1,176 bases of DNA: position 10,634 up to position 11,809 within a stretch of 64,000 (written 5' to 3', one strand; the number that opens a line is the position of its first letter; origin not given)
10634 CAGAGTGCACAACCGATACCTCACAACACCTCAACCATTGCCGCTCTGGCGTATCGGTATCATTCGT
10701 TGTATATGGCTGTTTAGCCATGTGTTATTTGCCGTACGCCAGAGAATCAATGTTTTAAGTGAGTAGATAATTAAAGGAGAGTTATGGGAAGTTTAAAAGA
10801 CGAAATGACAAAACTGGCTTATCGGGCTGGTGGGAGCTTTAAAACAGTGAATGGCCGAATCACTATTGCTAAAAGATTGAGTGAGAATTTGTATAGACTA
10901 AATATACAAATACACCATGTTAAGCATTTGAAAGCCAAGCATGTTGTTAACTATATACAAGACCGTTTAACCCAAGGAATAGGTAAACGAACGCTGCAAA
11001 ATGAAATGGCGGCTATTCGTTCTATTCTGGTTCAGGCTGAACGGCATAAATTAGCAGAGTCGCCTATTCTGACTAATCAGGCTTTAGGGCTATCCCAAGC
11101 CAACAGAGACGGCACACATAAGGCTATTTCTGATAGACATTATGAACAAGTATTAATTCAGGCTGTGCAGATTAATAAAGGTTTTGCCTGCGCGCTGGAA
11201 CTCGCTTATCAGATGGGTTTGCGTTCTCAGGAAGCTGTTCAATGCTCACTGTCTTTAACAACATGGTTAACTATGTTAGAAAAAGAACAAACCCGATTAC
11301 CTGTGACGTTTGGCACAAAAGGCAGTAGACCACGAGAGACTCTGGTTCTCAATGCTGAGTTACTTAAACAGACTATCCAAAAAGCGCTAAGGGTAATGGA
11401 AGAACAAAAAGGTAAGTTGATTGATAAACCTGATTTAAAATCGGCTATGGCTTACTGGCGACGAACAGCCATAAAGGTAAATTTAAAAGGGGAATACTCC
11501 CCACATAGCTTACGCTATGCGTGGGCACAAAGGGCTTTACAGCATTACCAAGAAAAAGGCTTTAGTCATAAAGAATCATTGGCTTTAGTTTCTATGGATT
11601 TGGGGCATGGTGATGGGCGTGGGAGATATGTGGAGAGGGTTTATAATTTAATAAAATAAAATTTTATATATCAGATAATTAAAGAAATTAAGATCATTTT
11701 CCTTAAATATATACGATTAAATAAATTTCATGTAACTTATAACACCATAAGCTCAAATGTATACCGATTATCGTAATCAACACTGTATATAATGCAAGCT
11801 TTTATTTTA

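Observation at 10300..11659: GC-rich, hairpin-dense 470-bp non-coding block directly upstream of a second tyrosine-recombinase-like gene.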

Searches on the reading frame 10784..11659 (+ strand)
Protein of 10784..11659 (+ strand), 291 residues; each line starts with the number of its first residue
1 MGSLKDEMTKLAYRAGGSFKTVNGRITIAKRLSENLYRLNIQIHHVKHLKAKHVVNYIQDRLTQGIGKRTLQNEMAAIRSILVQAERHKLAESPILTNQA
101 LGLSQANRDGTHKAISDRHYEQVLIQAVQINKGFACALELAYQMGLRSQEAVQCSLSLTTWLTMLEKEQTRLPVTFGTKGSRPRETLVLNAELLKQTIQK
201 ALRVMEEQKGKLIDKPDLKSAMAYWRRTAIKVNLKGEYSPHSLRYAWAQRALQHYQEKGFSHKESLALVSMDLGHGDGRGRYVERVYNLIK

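Call 6: search_protein_families(library=pfam, proteins=[window:10784-11659:+], max_evalue=0.01)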
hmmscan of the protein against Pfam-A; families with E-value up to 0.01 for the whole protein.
window:10784-11659:+ (291 aa): 4 families
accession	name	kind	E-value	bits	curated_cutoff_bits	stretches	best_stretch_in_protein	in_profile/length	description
PF12835.12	Integrase_1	-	6.6e-54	182.3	23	1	102-249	1-148/149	Integrase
PF12834.13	Phage_int_SAM_2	-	6.9e-33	113.5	22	1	1-91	1-91/91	Phage integrase, N-terminal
PF00589.27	Phage_integrase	-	0.00037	20.8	27.1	1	135-253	25-142/172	Phage integrase family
PF02899.23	Phage_int_SAM_1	-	0.0019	18.9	22.3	1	31-87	25-81/83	Phage integrase, N-terminal SAM-like domain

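Call 17: find_homologous_proteins(query=window:10784-11659:+, max_evalue=0.00001)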
Query window:10784-11659:+ (291 aa): 1676 proteins with E <= 0.00001 among 2531 candidates; the best 120 are listed.
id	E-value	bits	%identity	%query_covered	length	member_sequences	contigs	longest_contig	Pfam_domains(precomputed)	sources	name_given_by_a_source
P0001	1.5e-186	636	100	100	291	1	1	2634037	PF12835.13,PF12834.14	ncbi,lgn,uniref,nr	ncbi:integrase domain-containing protein [Zophobihabitans entericus]|uniref:DNA-binding protein n=1 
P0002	3.1e-148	511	81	99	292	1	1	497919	PF12835.13,PF12834.14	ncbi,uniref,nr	ncbi:integrase domain-containing protein [Serratia fonticola]|uniref:integrase domain-containing pro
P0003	5.3e-148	510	79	99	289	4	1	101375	PF12835.13,PF12834.14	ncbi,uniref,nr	ncbi:integrase domain-containing protein [Serratia fonticola]|uniref:integrase domain-containing pro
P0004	6.7e-146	503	79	99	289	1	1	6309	PF12835.13,PF12834.14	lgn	-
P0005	2.2e-100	354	59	99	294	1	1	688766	PF12835.13,PF12834.14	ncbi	ncbi:integrase domain-containing protein [Citrobacter telavivensis]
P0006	3.3e-99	350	58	99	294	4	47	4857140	PF12835.13,PF12834.14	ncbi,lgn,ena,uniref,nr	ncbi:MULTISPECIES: integrase domain-containing protein [Escherichia]|uniref:DNA-binding prophage pro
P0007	4.7e-99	349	59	99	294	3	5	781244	PF12835.13,PF12834.14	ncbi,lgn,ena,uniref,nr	ncbi:integrase domain-containing protein [Escherichia sp. 93.1518]|uniref:integrase domain-containin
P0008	7.9e-99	349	58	99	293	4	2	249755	PF12835.13,PF00589.28,PF12834.14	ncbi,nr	ncbi:integrase domain-containing protein [Salmonella enterica]|nr:tyrosine-type recombinase/integras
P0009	1.6e-98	348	58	99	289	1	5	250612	PF12835.13,PF02899.24,PF12834.14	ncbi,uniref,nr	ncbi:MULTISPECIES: integrase domain-containing protein [Pectobacteriaceae]|uniref:DNA-binding protei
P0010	2.6e-98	347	58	99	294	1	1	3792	PF12835.13,PF12834.14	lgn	-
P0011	5.5e-98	346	58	99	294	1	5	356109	PF12835.13,PF02899.24,PF12834.14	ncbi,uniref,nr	ncbi:integrase domain-containing protein [Lonsdalea populi]|uniref:integrase domain-containing prote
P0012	1.0e-97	345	59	99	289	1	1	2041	PF12835.13,PF02899.24,PF12834.14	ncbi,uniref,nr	ncbi:integrase domain-containing protein [Brenneria populi subsp. brevivirga]|uniref:integrase domai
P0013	1.5e-97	344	58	99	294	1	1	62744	PF12835.13,PF00589.28,PF12834.14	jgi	jgi:site-specific recombinase XerD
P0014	1.6e-97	344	57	99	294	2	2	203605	PF12835.13,PF12834.14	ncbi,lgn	ncbi:integrase domain-containing protein [Salmonella enterica]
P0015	1.8e-97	344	57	99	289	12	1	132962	PF12835.13,PF02899.24,PF12834.14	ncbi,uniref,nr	ncbi:integrase domain-containing protein [Brenneria sp. g21c3]|uniref:integrase domain-containing pr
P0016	1.9e-97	344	57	99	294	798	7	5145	PF12835.13,PF12834.14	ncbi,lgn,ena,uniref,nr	ncbi:integrase domain-containing protein [Escherichia coli]|uniref:integrase domain-containing prote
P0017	2.4e-97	344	58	99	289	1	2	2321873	PF12835.13,PF12834.14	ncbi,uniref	ncbi:integrase domain-containing protein [Lonsdalea quercina]|uniref:integrase domain-containing pro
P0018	2.4e-97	344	58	99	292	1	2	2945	PF12835.13,PF12834.14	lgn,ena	-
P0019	2.8e-97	343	57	99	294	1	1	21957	PF12835.13,PF00589.28,PF12834.14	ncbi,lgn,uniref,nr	ncbi:integrase domain-containing protein [Escherichia coli]|uniref:integrase domain-containing prote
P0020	3.3e-97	343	57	99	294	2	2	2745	PF12835.13,PF12834.14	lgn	-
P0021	3.3e-97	343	57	99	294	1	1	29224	PF12835.13,PF02899.24,PF12834.14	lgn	-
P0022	3.7e-97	343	58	99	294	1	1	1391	PF12835.13,PF12834.14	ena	-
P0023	4.0e-97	343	58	99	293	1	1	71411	PF12835.13,PF12834.14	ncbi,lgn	-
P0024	4.5e-97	343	58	99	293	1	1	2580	PF12835.13,PF12834.14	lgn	-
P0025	4.6e-97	343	57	99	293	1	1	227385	PF12835.13,PF02899.24,PF12834.14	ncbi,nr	ncbi:DNA-binding protein [Salmonella enterica subsp. salamae]|nr:DNA-binding protein [Salmonella ent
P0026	5.1e-97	343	59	99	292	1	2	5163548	PF12835.13,PF12834.14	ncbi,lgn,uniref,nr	ncbi:integrase [Erwinia toletana]|uniref:Integrase n=1 Tax=Winslowiella toletana TaxID=92490 RepID=A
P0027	5.2e-97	343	58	99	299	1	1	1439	PF12835.13,PF12834.14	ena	-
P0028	5.3e-97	343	57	99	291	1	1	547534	PF12835.13,PF02899.24,PF12834.14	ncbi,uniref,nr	ncbi:integrase domain-containing protein [Hafnia sp. HMSC23F03]|uniref:integrase domain-containing p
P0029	5.4e-97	343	57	99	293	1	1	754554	PF12835.13,PF02899.24,PF12834.14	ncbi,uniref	ncbi:integrase domain-containing protein [Brenneria goodwinii]|uniref:integrase domain-containing pr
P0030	6.4e-97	342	57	99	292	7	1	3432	PF12835.13,PF02899.24,PF12834.14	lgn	-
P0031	6.9e-97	342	58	99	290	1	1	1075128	PF12835.13,PF02899.24,PF12834.14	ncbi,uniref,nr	ncbi:DNA-binding protein [Affinibrenneria salicis]|uniref:DNA-binding protein n=1 Tax=Affinibrenneri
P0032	7.2e-97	342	57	99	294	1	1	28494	PF12835.13,PF00589.28,PF12834.14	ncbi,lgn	ncbi:integrase domain-containing protein [Escherichia coli]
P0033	7.9e-97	342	57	99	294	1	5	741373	PF12835.13,PF00589.28,PF12834.14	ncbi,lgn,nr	ncbi:integrase domain-containing protein [Escherichia coli]|nr:integrase domain-containing protein [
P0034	8.4e-97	342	58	99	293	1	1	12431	PF12835.13,PF12834.14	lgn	-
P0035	1.3e-96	341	57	99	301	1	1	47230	PF12835.13,PF12834.14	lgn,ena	-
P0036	1.3e-96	341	57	99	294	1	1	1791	PF12835.13,PF00589.28,PF12834.14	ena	-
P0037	1.3e-96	341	57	99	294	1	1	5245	PF12835.13,PF00589.28,PF12834.14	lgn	-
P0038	1.4e-96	341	59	99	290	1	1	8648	PF12835.13,PF02899.24,PF12834.14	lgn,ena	-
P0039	1.4e-96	341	58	99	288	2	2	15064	PF12835.13,PF02899.24,PF12834.14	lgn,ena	-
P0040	1.4e-96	341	58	99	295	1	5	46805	PF12835.13,PF12834.14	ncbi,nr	ncbi:DNA-binding protein [Salmonella enterica subsp. houtenae]|nr:DNA-binding protein [Salmonella en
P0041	1.4e-96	341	58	99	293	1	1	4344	PF12835.13,PF02899.24,PF12834.14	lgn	-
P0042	1.4e-96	341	57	99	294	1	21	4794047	PF12835.13,PF00589.28,PF12834.14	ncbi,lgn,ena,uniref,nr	ncbi:integrase domain-containing protein [Escherichia coli]|uniref:integrase domain-containing prote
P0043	1.5e-96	341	57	99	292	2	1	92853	PF12835.13,PF12834.14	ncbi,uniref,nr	ncbi:integrase domain-containing protein [Pectobacterium brasiliense]|uniref:Integrase domain-contai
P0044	1.6e-96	341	57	99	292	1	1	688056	PF12835.13,PF12834.14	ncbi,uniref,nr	ncbi:DNA-binding protein [Pectobacterium brasiliense]|uniref:integrase domain-containing protein n=1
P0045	1.6e-96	341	57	99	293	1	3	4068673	PF12835.13,PF02899.24,PF12834.14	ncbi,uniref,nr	ncbi:DNA-binding protein [Pectobacterium actinidiae]|uniref:DNA-binding protein n=1 Tax=Pectobacteri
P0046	1.7e-96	341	57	99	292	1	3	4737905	PF12835.13,PF12834.14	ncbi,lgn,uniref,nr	ncbi:integrase domain-containing protein [Pectobacterium brasiliense]|uniref:integrase domain-contai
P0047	1.9e-96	341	58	99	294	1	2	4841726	PF12835.13,PF12834.14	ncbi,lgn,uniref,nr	ncbi:integrase domain-containing protein [Escherichia albertii]|uniref:integrase domain-containing p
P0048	2.0e-96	341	57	99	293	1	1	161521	PF12835.13,PF00589.28,PF12834.14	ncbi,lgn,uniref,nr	ncbi:integrase domain-containing protein [Escherichia albertii]|uniref:integrase domain-containing p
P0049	2.1e-96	341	57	99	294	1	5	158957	PF12835.13,PF12834.14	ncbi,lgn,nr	ncbi:DNA-binding protein [Salmonella enterica subsp. enterica]|nr:DNA-binding protein [Salmonella en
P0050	2.2e-96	341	58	100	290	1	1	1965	PF12835.13,PF12834.14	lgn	-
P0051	2.3e-96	340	57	99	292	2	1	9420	PF12835.13,PF12834.14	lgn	-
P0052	2.5e-96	340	57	99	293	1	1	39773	PF12835.13,PF12834.14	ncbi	ncbi:integrase domain-containing protein [Escherichia albertii]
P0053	2.6e-96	340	57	99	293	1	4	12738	PF12835.13,PF12834.14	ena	-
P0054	2.6e-96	340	56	99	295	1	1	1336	PF12835.13,PF02899.24,PF12834.14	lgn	-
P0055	2.7e-96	340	59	99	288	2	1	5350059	PF12835.13,PF12834.14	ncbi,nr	ncbi:integrase domain-containing protein [Brenneria goodwinii]|nr:integrase domain-containing protei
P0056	3.5e-96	340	57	99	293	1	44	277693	PF12835.13,PF12834.14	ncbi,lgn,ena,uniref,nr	ncbi:integrase domain-containing protein [Escherichia albertii]|uniref:integrase domain-containing p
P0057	3.5e-96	340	59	99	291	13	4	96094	PF12835.13,PF12834.14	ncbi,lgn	ncbi:integrase domain-containing protein [Dickeya oryzae]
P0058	3.6e-96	340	57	99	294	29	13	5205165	PF12835.13,PF00589.28,PF12834.14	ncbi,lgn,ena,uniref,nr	ncbi:TPA: integrase domain-containing protein [Escherichia coli]|uniref:integrase domain-containing 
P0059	3.9e-96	340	57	99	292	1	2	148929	PF12835.13,PF12834.14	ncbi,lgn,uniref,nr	ncbi:integrase domain-containing protein [Rahnella woolbedingensis]|uniref:DNA-binding protein n=1 T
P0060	4.2e-96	340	58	99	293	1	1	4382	PF12835.13,PF12834.14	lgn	-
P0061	4.8e-96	339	58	99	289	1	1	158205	PF12835.13,PF02899.24,PF12834.14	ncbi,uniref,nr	ncbi:integrase domain-containing protein [Brenneria populi subsp. brevivirga]|uniref:integrase domai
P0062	4.8e-96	339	56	99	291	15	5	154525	PF12835.13,PF12834.14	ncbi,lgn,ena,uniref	ncbi:integrase domain-containing protein [Kluyvera ascorbata]|uniref:integrase domain-containing pro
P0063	5.3e-96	339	58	99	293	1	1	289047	PF12835.13,PF12834.14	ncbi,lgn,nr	ncbi:DNA-binding protein [Salmonella enterica]|nr:DNA-binding protein [Salmonella enterica]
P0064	5.3e-96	339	57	99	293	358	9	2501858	PF12835.13,PF02899.24,PF12834.14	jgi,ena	-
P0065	5.8e-96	339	56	99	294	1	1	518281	PF12835.13,PF00589.28,PF12834.14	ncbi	ncbi:integrase domain-containing protein [Escherichia albertii]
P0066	6.3e-96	339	57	99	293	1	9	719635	PF12835.13,PF12834.14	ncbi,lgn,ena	ncbi:integrase domain-containing protein [Enterobacter ludwigii]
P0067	6.8e-96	339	57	99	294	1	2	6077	PF12835.13,PF12834.14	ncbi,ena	-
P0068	7.6e-96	339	57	99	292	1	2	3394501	PF12835.13,PF12834.14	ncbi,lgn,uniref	ncbi:integrase domain-containing protein [Pectobacterium punjabense]|uniref:integrase domain-contain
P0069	7.6e-96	339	56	99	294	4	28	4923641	PF12835.13,PF00589.28,PF12834.14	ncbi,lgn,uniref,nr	ncbi:integrase domain-containing protein [Escherichia albertii]|uniref:integrase domain-containing p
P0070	9.7e-96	338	57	99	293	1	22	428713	PF12835.13,PF12834.14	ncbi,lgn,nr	ncbi:integrase domain-containing protein [Salmonella enterica]|nr:DNA-binding protein [Salmonella en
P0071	1.1e-95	338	58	99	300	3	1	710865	PF12835.13,PF02899.24,PF12834.14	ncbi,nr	ncbi:DNA-binding protein [Salmonella enterica subsp. salamae]|nr:DNA-binding protein [Salmonella ent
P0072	1.1e-95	338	55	99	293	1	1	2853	PF12835.13,PF12834.14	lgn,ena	-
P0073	1.2e-95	338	56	100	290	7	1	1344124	PF12835.13,PF02899.24,PF12834.14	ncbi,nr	ncbi:DNA-binding protein [Salmonella enterica]|nr:DNA-binding protein [Salmonella enterica]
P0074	1.3e-95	338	57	99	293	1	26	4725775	PF12835.13,PF00589.28,PF12834.14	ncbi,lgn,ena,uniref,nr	ncbi:DNA-binding protein [Escherichia albertii]|uniref:integrase domain-containing protein n=1 Tax=E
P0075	1.4e-95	338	57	99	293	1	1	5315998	PF12835.13,PF12834.14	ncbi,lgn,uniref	ncbi:integrase domain-containing protein [Klebsiella sp. B345]|uniref:integrase domain-containing pr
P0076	1.4e-95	338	57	99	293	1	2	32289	PF12835.13,PF12834.14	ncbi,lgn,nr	ncbi:integrase domain-containing protein [Escherichia albertii]|nr:integrase domain-containing prote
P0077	1.6e-95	338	57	99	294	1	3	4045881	PF12835.13,PF02899.24,PF12834.14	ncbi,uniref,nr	ncbi:site-specific recombinase XerD|uniref:Site-specific recombinase XerD n=1 Tax=Brenneria salicis 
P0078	1.6e-95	338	57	99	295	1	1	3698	PF12835.13,PF02899.24,PF12834.14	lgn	-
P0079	1.7e-95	338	57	99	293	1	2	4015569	PF12835.13,PF02899.24,PF12834.14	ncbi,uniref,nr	ncbi:DNA-binding protein [Lonsdalea britannica]|uniref:DNA-binding protein n=1 Tax=Lonsdalea britann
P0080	1.7e-95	338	58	99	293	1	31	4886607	PF12835.13,PF12834.14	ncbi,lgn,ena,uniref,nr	ncbi:TPA: integrase domain-containing protein [Citrobacter freundii]|uniref:integrase domain-contain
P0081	1.7e-95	338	57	99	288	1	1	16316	PF12835.13,PF02899.24,PF12834.14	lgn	-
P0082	2.1e-95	337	57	99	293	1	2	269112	PF12835.13,PF12834.14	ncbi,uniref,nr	ncbi:integrase domain-containing protein [Salmonella enterica]|uniref:integrase domain-containing pr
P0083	2.1e-95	337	57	99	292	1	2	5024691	PF12835.13,PF12834.14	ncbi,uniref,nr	ncbi:integrase domain-containing protein [Pectobacterium colocasium]|uniref:integrase domain-contain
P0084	2.2e-95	337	57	99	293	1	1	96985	PF12835.13,PF02899.24,PF12834.14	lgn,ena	-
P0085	2.7e-95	337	57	99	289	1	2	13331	PF12835.13,PF02899.24,PF12834.14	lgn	-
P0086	2.7e-95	337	56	99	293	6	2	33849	PF12835.13,PF12834.14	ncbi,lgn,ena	-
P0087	3.0e-95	337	58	99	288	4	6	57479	PF12835.13,PF12834.14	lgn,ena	-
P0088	3.1e-95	337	57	99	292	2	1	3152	PF12835.13,PF02899.24,PF12834.14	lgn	-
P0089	3.2e-95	337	57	99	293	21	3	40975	PF12835.13,PF12834.14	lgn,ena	-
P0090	3.5e-95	337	57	99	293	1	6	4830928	PF12835.13,PF02899.24,PF12834.14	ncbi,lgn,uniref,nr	ncbi:integrase domain-containing protein [Citrobacter braakii]|uniref:integrase domain-containing pr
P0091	3.6e-95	337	57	99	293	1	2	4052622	PF12835.13,PF02899.24,PF12834.14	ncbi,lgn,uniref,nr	ncbi:integrase domain-containing protein [Brenneria rubrifaciens]|uniref:DNA-binding protein n=1 Tax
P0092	3.8e-95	337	56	99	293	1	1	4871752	PF12835.13,PF00589.28,PF12834.14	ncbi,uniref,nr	ncbi:integrase domain-containing protein [Escherichia albertii]|uniref:integrase domain-containing p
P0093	4.0e-95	336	57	99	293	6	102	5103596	PF12835.13,PF12834.14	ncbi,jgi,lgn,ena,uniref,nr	ncbi:integrase domain-containing protein [Citrobacter freundii]|uniref:integrase domain-containing p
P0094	4.2e-95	336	57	99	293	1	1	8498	PF12835.13,PF12834.14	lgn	-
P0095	4.2e-95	336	58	99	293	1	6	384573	PF12835.13,PF12834.14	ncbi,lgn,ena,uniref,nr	ncbi:integrase domain-containing protein [Citrobacter farmeri]|uniref:integrase domain-containing pr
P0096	4.3e-95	336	57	99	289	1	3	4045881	PF12835.13,PF12834.14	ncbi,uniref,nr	ncbi:site-specific recombinase XerD|uniref:Site-specific recombinase XerD n=2 Tax=Enterobacterales T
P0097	4.4e-95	336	57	99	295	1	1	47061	PF12835.13,PF12834.14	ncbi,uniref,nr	ncbi:DNA-binding protein [Salmonella enterica]|uniref:DNA-binding protein n=2 Tax=Salmonella enteric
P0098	4.6e-95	336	56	99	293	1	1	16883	PF12835.13,PF00589.28,PF12834.14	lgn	-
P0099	5.0e-95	336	56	99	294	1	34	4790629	PF12835.13,PF12834.14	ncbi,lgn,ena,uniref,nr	ncbi:DNA-binding protein [Escherichia albertii]|uniref:integrase domain-containing protein n=1 Tax=E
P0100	5.6e-95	336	57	99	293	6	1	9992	PF12835.13,PF12834.14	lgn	-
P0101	6.0e-95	336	57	99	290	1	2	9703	PF12835.13,PF02899.24,PF12834.14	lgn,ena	-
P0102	6.2e-95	336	56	99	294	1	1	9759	PF12835.13,PF12834.14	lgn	-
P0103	6.5e-95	336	57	99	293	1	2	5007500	PF12835.13,PF00589.28,PF12834.14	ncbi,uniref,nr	ncbi:integrase domain-containing protein [Escherichia albertii]|uniref:integrase domain-containing p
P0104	7.3e-95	336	57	99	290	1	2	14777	PF12835.13,PF02899.24,PF12834.14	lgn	-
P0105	7.3e-95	336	57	99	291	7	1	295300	PF12835.13,PF12834.14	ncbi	-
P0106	7.3e-95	336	57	99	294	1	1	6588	PF12835.13,PF12834.14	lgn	-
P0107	7.4e-95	336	56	99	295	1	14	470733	PF12835.13,PF12834.14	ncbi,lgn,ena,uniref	ncbi:integrase domain-containing protein [Citrobacter freundii]|uniref:integrase domain-containing p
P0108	8.6e-95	335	57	99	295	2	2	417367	PF12835.13,PF12834.14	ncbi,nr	ncbi:DNA-binding protein [Salmonella enterica]|nr:DNA-binding protein [Salmonella enterica]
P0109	9.3e-95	335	56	99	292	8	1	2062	PF12835.13,PF12834.14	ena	-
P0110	9.5e-95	335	57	100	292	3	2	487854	PF12835.13,PF02899.24,PF12834.14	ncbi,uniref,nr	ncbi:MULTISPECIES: integrase domain-containing protein [unclassified Brenneria]|uniref:integrase dom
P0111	1.0e-94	335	58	99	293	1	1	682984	PF12835.13,PF12834.14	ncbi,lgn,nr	ncbi:DNA-binding protein [Salmonella enterica subsp. houtenae]|nr:DNA-binding protein [Salmonella en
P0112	1.0e-94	335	57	99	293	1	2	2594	PF12835.13,PF12834.14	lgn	-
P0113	1.0e-94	335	57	99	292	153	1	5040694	PF12835.13,PF12834.14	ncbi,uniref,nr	ncbi:DNA-binding protein [Pectobacterium parmentieri]|uniref:integrase domain-containing protein n=1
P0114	1.0e-94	335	57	99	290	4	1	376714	PF12835.13,PF02899.24,PF12834.14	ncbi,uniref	ncbi:integrase domain-containing protein [Lonsdalea quercina]|uniref:integrase domain-containing pro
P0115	1.0e-94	335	57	99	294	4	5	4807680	PF12835.13,PF12834.14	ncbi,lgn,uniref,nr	ncbi:integrase domain-containing protein [Salmonella enterica]|uniref:integrase domain-containing pr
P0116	1.1e-94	335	57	99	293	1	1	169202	PF12835.13,PF12834.14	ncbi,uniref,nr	ncbi:integrase domain-containing protein [Citrobacter youngae]|uniref:integrase domain-containing pr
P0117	1.2e-94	335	57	99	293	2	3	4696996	PF12835.13,PF12834.14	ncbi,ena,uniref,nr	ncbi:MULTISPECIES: integrase domain-containing protein [Citrobacter]|uniref:integrase domain-contain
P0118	1.2e-94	335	56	99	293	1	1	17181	PF12835.13,PF00589.28,PF12834.14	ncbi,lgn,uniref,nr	ncbi:integrase domain-containing protein [Escherichia albertii]|uniref:integrase domain-containing p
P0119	1.2e-94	335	57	99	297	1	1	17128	PF12835.13,PF02899.24,PF12834.14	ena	-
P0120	1.4e-94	335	57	99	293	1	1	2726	PF12835.13,PF12834.14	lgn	-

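Call 19: find_related_loci(query=A1, collection=genome_contigs, flank=8000)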
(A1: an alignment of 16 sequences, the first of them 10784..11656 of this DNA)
Query A1 (291 aa) in genome_contigs; peptide patterns used: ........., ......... (x = any residue, [..] = any of these).
597 stretches matched a pattern (row limit reached: there are more); 267 encode a relative of the query (tblastn E <= 1e-3); the best 80 are kept; 80 distinct loci.
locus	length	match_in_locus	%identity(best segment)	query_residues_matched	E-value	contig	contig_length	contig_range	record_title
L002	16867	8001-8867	57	1-289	1e-107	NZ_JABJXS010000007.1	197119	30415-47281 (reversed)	Brenneria sp. hezel4-2-4 Scaffold7, whole genome shotgun sequence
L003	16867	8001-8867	57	1-289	1e-107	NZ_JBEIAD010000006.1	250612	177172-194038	Brenneria sp. L3-3Z Scaffold6, whole genome shotgun sequence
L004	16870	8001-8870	57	1-290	8e-107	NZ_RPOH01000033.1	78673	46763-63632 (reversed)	Buttiauxella warmboldiae strain CCUG 35512 buttiauxella_warmboldiae_CCUG35512T_0000033, whole genome shotgun sequence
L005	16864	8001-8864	57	1-288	2e-106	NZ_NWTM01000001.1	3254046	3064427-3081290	Pectobacterium zantedeschiae strain 9M scaffold_01, whole genome shotgun sequence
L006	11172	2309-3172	57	1-288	1e-105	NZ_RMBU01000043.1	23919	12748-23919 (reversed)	Pectobacterium versatile strain CFBP6051 Pectobacterium_sp._CFBP6051_contig_43, whole genome shotgun sequence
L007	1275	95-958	59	1-288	2e-114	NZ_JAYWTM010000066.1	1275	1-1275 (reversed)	Brenneria populi strain D9-5 contig66, whole genome shotgun sequence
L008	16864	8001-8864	56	1-288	5e-105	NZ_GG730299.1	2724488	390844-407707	Citrobacter youngae ATCC 29220 Scfld0, whole genome shotgun sequence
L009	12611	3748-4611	57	1-288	2e-104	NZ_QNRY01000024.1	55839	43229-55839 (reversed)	Brenneria salicis ATCC 15712 = DSM 30166 Ga0244580_124, whole genome shotgun sequence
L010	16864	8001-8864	57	1-288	2e-104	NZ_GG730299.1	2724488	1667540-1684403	Citrobacter youngae ATCC 29220 Scfld0, whole genome shotgun sequence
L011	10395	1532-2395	57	1-288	2e-104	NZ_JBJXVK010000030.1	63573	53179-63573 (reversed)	Pectobacterium sp. B2J-2 Scaffold30, whole genome shotgun sequence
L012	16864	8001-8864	57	1-288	3e-104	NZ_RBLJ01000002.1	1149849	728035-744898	Photorhabdus asymbiotica strain DSM 15149 Ga0236268_12, whole genome shotgun sequence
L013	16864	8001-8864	57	1-288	3e-104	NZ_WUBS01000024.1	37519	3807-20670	Acerihabitans arboris strain SAP-6 contig24, whole genome shotgun sequence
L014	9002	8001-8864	59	1-288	5e-104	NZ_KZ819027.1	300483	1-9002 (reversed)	Brenneria roseae subsp. roseae strain LMG 27714 scaffold6, whole genome shotgun sequence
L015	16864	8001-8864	57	1-288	8e-104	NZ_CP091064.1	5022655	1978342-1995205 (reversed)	Pectobacterium sp. PL152 chromosome, complete genome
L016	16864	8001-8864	56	1-288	9e-104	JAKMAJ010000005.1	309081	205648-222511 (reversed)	Brenneria bubanii strain 4F2 gnl_4F2_000005, whole genome shotgun sequence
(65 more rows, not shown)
